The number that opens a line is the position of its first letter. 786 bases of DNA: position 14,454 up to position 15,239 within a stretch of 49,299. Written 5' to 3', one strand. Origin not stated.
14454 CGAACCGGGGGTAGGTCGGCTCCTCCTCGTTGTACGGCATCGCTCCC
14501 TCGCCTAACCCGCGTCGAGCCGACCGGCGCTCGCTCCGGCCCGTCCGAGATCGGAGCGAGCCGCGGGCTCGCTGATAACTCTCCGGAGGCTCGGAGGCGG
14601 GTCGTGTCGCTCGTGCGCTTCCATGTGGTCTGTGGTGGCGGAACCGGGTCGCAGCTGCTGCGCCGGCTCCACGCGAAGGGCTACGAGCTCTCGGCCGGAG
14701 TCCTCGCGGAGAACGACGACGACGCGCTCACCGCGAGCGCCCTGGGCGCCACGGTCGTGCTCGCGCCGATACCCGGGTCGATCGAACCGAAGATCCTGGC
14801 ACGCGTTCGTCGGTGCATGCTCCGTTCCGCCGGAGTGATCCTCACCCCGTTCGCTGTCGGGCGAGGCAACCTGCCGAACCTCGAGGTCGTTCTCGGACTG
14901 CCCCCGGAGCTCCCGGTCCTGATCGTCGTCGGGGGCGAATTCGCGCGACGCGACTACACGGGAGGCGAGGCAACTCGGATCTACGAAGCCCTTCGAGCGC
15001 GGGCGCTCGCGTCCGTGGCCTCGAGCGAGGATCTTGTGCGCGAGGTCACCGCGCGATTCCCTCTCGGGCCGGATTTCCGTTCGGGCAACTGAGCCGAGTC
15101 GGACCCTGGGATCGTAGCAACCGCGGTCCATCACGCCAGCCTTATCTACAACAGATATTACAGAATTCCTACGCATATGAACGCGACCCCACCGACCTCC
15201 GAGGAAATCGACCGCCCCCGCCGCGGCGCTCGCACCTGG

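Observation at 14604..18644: Uncharacterised ~150-aa 'HVVCGGG(S/T)G' domain present twice in the corrinoid-uptake operon: free-standing and fused to the BtuD-like ATPase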

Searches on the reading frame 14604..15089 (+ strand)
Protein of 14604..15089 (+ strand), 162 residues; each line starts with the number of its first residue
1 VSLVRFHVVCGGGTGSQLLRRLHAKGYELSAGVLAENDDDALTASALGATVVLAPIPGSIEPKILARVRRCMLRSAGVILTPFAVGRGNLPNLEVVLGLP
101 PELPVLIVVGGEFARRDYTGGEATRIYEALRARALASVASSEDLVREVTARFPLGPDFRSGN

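Call 4: search_protein_families(library=pfam, max_evalue=1, proteins=[window:14604-15089:+])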
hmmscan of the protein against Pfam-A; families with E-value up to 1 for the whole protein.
seq(162 aa): 0 families

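Call 5: search_protein_families(library=ncbifam, max_evalue=1, proteins=[window:14604-15089:+])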
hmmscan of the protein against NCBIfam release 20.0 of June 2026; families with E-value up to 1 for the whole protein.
seq(162 aa): 1 family
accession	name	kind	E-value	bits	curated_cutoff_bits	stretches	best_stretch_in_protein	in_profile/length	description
NF007082.0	PRK09536.1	equivalog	1.1e-07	31.4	537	1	4-84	268-348/402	corrinoid ABC transporter ATPase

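Call 6: search_solved_structures(query=window:14604-15089:+, max_evalue=10)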
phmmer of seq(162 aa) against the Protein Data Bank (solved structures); distinct sequences matched with E-value up to 10: 0.

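Call 7: find_homologous_proteins(query=window:14604-15089:+)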
Query seq(162 aa) (162 aa): 17 proteins with E <= 0.001 among 1360 candidates.
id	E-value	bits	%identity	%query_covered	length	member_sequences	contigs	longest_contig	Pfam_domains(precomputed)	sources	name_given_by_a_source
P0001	1.6e-97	342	100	100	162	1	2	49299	PF27219.1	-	-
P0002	1.0e-60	222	68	99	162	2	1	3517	PF27219.1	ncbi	-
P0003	6.0e-59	217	66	98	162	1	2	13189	PF27219.1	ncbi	-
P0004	3.4e-43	166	55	94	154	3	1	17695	PF27219.1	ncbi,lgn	-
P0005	9.3e-43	164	53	95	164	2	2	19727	PF27219.1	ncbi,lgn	-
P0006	3.1e-41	159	54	90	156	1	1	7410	PF27219.1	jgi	jgi:iron complex transport system ATP-binding protein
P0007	5.3e-41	158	54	96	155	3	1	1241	PF27219.1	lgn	-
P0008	6.6e-41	158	55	96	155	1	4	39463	PF27219.1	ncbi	-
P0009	2.1e-39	153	52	92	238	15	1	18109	PF27219.1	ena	-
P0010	1.1e-38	151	56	88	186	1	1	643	PF27219.1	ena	-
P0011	5.3e-38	149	53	95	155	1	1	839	PF27219.1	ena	-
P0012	5.0e-36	142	51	94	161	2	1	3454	PF27219.1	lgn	-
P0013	2.8e-33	133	51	88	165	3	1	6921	PF27219.1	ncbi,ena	-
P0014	4.1e-31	126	47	93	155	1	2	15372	PF27219.1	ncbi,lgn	-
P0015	1.1e-29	122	50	86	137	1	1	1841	PF27219.1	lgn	-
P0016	1.0e-20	93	40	94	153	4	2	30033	PF27219.1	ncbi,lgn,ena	-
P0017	1.8e-19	88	40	94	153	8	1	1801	PF27219.1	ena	-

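Call 18: find_encoding_contigs(protein=P0016, flank=8000, max_places=3)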
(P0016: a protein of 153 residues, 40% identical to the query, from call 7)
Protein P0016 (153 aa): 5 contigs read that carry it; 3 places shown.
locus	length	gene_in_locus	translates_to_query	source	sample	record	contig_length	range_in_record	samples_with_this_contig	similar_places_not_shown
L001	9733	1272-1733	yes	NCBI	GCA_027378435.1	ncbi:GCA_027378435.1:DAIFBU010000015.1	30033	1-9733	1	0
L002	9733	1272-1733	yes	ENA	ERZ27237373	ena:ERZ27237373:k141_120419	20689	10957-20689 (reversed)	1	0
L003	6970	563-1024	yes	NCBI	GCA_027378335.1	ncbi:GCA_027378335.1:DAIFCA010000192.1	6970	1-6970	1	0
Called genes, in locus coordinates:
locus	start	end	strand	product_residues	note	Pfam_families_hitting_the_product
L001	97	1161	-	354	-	PF02277:DBI_PRT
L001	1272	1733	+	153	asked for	PF27219:MJ0874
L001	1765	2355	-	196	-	PF02572:CobA_CobO_BtuR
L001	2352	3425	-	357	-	PF01497:Peripla_BP_2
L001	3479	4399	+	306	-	PF01497:Peripla_BP_2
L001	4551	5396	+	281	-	-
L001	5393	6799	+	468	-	PF13520:AA_permease_2, PF00324:AA_permease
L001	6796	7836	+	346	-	PF03186:CobD_Cbib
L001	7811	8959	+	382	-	PF00155:Aminotran_1_2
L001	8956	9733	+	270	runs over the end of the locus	PF02654:CobS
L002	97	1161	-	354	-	PF02277:DBI_PRT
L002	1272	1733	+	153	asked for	PF27219:MJ0874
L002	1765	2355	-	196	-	PF02572:CobA_CobO_BtuR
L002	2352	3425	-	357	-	PF01497:Peripla_BP_2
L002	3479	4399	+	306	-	PF01497:Peripla_BP_2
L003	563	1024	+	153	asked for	PF27219:MJ0874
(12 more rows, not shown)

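Call 19: predict_structure(alignment_id=A1)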
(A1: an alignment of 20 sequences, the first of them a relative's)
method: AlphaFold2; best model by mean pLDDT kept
length: 162 residues; sequences in the alignment: 20
mean_pLDDT: 91.7   pTM: 0.88
mean pLDDT of the five models: 91.7, 91.3, 91.0, 89.8, 89.0
residues with pLDDT >= 90: 130; 70-90: 21; 50-70: 8; < 50: 3
segments of 3 or more residues with pLDDT < 50: 160-162
pLDDT, mean of each block of 10 residues (from residue 1): 88 93 97 94 98 87 96 98 91 97 95 79 95 96 96 75 44
secondary structure, 60 per line:
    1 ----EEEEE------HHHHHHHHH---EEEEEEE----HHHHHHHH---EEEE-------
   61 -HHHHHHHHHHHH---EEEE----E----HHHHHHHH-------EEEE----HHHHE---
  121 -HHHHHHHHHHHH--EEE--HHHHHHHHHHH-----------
elements in order: E5-9 H16-24 E28-34 H39-46 E50-53 H62-73 E77-80 H90-97 E105-108 H113-116 H122-133 E136-138 H141-151

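Call 22: search_protein_representatives(alignment_id=A1)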
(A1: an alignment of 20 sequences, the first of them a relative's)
Query: 20 sequences, 159 profile positions. Proteins with E-value up to 0.001 (for the whole library): 918; up to 1e-10: 523; up to 1e-30: 95. The best 150 are listed.
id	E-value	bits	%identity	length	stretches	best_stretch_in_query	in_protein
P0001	6.8e-63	227.3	-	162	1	2-156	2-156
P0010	1.6e-60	219.6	-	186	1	3-155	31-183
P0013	4.7e-55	201.8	-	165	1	4-157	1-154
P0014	1.2e-53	197.3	-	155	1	4-155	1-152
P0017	6.9e-52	191.5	-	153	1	4-156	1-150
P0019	1.6e-49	183.8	-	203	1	2-157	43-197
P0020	5.4e-41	156.1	-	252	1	3-149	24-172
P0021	9.1e-41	155.4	-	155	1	1-147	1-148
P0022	1.1e-39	151.9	-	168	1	4-151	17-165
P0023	3.1e-39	150.4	-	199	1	5-146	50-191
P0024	4.4e-39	149.9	-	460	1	5-152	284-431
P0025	9.5e-39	148.8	-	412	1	3-150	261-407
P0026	1.8e-38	147.9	-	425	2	4-150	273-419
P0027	2.0e-38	147.8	-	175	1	4-139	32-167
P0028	2.6e-38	147.4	-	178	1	3-155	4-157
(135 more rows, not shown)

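Call 23: fold_search(model_id=the predicted structure, library=pdb)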
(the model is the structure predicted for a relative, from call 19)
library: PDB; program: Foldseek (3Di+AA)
matches with E <= 10: 1909; with E <= 0.001: 1
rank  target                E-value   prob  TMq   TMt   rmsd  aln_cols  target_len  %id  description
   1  5mll_A                7.8e-04  1.00  0.56  0.44   6.0       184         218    9  Structure of HpDprA at 1.9 Angstroms resolution (released 2017-12-20)
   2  1rlu_B                1.1e-03  0.98  0.40  0.26   7.8       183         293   16  Mycobacterium tuberculosis FtsZ in complex with GTP-gamma-S (released 2004-08-31)
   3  4ljk_D                1.1e-03  1.00  0.55  0.44   5.9       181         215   10  Structural insights into the unique single-stranded DNA binding mode of DNA processing protein A from Helicobacter pyl (released 2014-01-01)
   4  7cs4_F                1.2e-03  1.00  0.48  0.30   5.4       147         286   19  IiPLR1 with NADP+ and (+)pinoresinol (released 2021-06-09)
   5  7cs6_F                1.4e-03  1.00  0.49  0.29   5.1       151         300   19  IiPLR1 with NADP+ and (-)lariciresinol (released 2021-06-09)
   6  8yxy_A                1.5e-03  1.00  0.43  0.26   6.0       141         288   16  NADPH and 1-benzyl-4-methylpiperidin-3-one complex structure of Imine Reductase Mutant(M6) from Pochonia chlamydospori (released 2025-07-09)
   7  7cs6_B                1.5e-03  1.00  0.50  0.31   4.9       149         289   19  IiPLR1 with NADP+ and (-)lariciresinol (released 2021-06-09)
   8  5mll_B                1.6e-03  1.00  0.57  0.45   6.0       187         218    9  Structure of HpDprA at 1.9 Angstroms resolution (released 2017-12-20)
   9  7cs6_A                1.7e-03  1.00  0.49  0.31   5.1       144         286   19  IiPLR1 with NADP+ and (-)lariciresinol (released 2021-06-09)
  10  7cs5_F                1.7e-03  1.00  0.48  0.30   5.2       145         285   20  IiPLR1 with NADP+ and (-)pinoresinol (released 2021-06-09)
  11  4pcv_B                1.7e-03  0.98  0.42  0.37   7.5       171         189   21  The structure of BdcA (YjgI) from E. coli (released 2015-03-11)
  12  4ljr_A                1.8e-03  1.00  0.56  0.45   5.4       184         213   10  Structural insights into the unique single-stranded DNA binding mode of DNA processing protein A from Helicobacter pyl (released 2014-01-01)
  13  8u05_B                1.9e-03  0.99  0.44  0.27  10.9       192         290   13  Reductasporine biosynthetic pathway imine reductase RedE bound with NADP+ (released 2024-09-04)
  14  7cs4_C                2.2e-03  1.00  0.49  0.31   5.3       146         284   18  IiPLR1 with NADP+ and (+)pinoresinol (released 2021-06-09)
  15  4ljk_G                2.5e-03  1.00  0.56  0.45   5.6       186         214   10  Structural insights into the unique single-stranded DNA binding mode of DNA processing protein A from Helicobacter pyl (released 2014-01-01)
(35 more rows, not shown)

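Call 25: find_encoding_contigs(protein=P0001, flank=3000, max_places=3)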
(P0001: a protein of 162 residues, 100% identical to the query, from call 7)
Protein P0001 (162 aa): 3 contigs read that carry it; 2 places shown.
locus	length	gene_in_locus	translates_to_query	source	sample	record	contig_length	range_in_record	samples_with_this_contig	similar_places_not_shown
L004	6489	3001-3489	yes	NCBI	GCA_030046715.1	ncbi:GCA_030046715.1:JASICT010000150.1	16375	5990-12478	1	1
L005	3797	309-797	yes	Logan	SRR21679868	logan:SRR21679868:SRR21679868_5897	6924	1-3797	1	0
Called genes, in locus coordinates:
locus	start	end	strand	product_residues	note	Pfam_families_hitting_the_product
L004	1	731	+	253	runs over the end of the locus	PF00881:Nitroreductase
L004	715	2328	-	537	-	PF13500:AAA_26, PF01656:CbiA, PF07685:GATase_3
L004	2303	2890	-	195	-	PF02572:CobA_CobO_BtuR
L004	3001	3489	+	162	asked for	PF27219:MJ0874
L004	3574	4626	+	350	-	PF01497:Peripla_BP_2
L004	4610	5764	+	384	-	PF01032:FecCD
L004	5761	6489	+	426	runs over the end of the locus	PF00005:ABC_tran, PF02463:SMC_N (faint), PF13304:AAA_21 (faint), PF27219:MJ0874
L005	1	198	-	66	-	?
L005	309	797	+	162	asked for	PF27219:MJ0874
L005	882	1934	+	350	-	PF01497:Peripla_BP_2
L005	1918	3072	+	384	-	PF01032:FecCD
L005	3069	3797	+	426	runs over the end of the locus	PF00005:ABC_tran, PF02463:SMC_N (faint), PF13304:AAA_21 (faint), PF27219:MJ0874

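Call 34: search_solved_structures(query=A2, max_evalue=10, show_alignments=3)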
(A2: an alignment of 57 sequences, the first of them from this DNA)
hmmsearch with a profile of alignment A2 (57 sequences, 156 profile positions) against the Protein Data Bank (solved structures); distinct sequences matched with E-value up to 10: 16.
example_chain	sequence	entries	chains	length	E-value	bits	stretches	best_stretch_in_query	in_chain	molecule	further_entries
4kqx_A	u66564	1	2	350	0.13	15.2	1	4-53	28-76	Ketol-acid reductoisomerase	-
1cy9_A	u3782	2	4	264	0.21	14.6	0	44-80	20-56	DNA TOPOISOMERASE I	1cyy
1mw8_X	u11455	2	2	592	0.31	14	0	44-80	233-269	DNA Topoisomerase I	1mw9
3lkb_A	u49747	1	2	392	0.36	13.8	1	46-110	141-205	Probable branched-chain amino acid ABC transporter, amino acid binding protein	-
4fq8_A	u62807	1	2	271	0.48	13.4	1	8-59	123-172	Shikimate dehydrogenase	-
3phg_A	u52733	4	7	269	0.48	13.4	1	8-59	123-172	Shikimate dehydrogenase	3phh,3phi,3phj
4fr5_A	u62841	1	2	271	0.49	13.3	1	8-59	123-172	Shikimate dehydrogenase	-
4foo_A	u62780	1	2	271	0.49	13.3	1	8-59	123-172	Shikimate dehydrogenase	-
4fos_A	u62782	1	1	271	0.49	13.3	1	8-59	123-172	Shikimate dehydrogenase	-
4fpx_A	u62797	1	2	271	0.49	13.3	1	8-59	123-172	Shikimate dehydrogenase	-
3px7_A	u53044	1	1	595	0.59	13.1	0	44-80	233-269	DNA topoisomerase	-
3pwt_A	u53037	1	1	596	0.6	13.1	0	44-80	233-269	DNA topoisomerase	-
1cy0_A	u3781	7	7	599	0.65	12.9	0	44-80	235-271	DNA TOPOISOMERASE I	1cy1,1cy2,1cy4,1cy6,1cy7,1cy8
4ljr_A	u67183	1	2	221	0.92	12.5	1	52-120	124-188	DNA processing chain A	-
5mll_A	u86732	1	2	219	0.93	12.4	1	52-119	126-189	DNA processing chain A (DprA)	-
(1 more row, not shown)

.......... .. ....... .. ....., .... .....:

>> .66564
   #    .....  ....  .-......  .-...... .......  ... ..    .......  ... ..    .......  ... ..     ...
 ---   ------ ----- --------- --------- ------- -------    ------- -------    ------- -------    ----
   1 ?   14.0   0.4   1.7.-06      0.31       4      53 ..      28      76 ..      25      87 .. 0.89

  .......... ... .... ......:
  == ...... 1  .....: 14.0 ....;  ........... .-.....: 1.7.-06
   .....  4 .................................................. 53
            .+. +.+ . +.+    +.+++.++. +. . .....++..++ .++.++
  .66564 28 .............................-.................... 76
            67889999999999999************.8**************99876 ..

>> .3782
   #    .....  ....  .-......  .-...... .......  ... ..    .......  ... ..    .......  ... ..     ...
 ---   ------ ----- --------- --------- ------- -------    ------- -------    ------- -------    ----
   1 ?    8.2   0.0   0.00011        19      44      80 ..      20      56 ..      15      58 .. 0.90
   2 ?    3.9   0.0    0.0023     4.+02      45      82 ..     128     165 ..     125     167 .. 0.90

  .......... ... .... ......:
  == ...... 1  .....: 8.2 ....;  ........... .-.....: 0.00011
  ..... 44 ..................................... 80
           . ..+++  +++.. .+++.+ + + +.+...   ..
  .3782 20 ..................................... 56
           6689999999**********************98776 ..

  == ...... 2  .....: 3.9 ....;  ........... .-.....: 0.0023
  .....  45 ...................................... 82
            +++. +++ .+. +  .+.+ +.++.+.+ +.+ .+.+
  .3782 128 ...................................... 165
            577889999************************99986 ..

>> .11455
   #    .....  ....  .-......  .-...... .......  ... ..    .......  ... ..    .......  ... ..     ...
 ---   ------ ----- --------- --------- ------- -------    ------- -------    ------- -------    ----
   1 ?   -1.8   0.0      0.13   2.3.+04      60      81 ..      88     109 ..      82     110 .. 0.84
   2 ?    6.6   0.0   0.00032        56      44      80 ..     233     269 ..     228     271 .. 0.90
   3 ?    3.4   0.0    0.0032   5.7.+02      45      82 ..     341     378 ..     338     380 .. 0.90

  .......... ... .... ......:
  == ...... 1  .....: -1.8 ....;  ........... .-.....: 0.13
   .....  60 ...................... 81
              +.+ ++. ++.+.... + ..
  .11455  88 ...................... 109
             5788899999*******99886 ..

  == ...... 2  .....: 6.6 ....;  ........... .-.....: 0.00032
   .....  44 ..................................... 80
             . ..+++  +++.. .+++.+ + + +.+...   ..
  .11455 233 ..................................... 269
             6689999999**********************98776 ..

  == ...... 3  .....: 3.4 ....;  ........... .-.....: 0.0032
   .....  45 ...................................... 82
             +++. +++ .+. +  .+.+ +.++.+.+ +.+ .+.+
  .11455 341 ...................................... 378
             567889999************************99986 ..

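Call 46: search_protein_families(library=pfam, alignment_id=A2, max_evalue=5)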
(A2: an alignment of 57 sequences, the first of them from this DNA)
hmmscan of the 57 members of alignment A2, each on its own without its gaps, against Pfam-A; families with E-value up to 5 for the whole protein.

A. member 1, seq(162 aa): 0 families

B. families by the number of members that match (of 57 scanned): 40 families (the first 25 are shown)
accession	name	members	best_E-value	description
PF03807.23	F420_oxidored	7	0.018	NADP oxidoreductase coenzyme F420-dependent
PF00899.27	ThiF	3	0.033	ThiF family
PF13241.12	NAD_binding_7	3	0.035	Putative NAD(P)-binding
PF17763.6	Asparaginase_C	2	0.0021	Glutaminase/Asparaginase C-terminal domain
PF10294.15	Methyltransf_16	2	0.013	Lysine methyltransferase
PF00465.25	Fe-ADH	1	0.0028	Iron-containing alcohol dehydrogenase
PF05368.20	NmrA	1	0.009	NmrA-like family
PF02558.23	ApbA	1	0.014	Ketopantoate reductase PanE/ApbA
PF18171.6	LSDAT_prok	1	0.023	SLOG in TRPM, prokaryote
PF20028.4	VMAP-C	1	0.023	vWA-MoxR associated protein C-terminal domain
PF16924.11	DpaA_N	1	0.024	Dipicolinate synthase subunit A N-terminal domain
PF00988.28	CPSase_sm_chain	1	0.028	Carbamoyl-phosphate synthase small chain, CPSase domain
PF01408.29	GFO_IDH_MocA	1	0.039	Oxidoreductase family, NAD-binding Rossmann fold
PF23979.1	DUF7304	1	0.047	Domain of unknown function (DUF7304)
PF20947.2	Flu_PB2_1st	1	0.049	Influenza RNA polymerase PB2 N-terminal region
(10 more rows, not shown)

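Call 51: find_encoding_contigs(protein=P0008, flank=9000, max_places=2)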
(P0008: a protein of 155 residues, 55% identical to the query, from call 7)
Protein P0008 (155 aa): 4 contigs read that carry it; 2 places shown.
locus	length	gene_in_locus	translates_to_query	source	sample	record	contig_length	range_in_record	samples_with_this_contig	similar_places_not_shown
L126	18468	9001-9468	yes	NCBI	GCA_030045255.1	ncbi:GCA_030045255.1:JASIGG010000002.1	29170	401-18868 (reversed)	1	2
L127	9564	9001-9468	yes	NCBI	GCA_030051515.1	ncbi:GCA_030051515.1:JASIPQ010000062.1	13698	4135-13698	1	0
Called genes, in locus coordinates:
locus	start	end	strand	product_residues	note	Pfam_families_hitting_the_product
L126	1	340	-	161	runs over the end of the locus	PF00903:Glyoxalase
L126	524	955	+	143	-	PF00903:Glyoxalase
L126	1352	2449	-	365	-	PF00155:Aminotran_1_2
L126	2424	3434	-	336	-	PF03186:CobD_Cbib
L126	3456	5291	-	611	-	PF00881:Nitroreductase, PF02277:DBI_PRT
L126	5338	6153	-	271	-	PF02654:CobS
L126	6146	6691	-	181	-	PF02283:CobU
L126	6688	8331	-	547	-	PF01656:CbiA, PF13500:AAA_26, PF07685:GATase_3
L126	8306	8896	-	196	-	PF02572:CobA_CobO_BtuR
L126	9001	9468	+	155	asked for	PF27219:MJ0874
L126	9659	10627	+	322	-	PF01497:Peripla_BP_2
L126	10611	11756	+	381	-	PF01032:FecCD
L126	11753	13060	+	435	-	PF00005:ABC_tran, PF02463:SMC_N (faint), PF13304:AAA_21 (faint), PF27219:MJ0874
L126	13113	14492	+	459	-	PF01656:CbiA, PF13500:AAA_26, PF07685:GATase_3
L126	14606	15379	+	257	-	PF25211:DUF7839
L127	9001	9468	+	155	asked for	PF27219:MJ0874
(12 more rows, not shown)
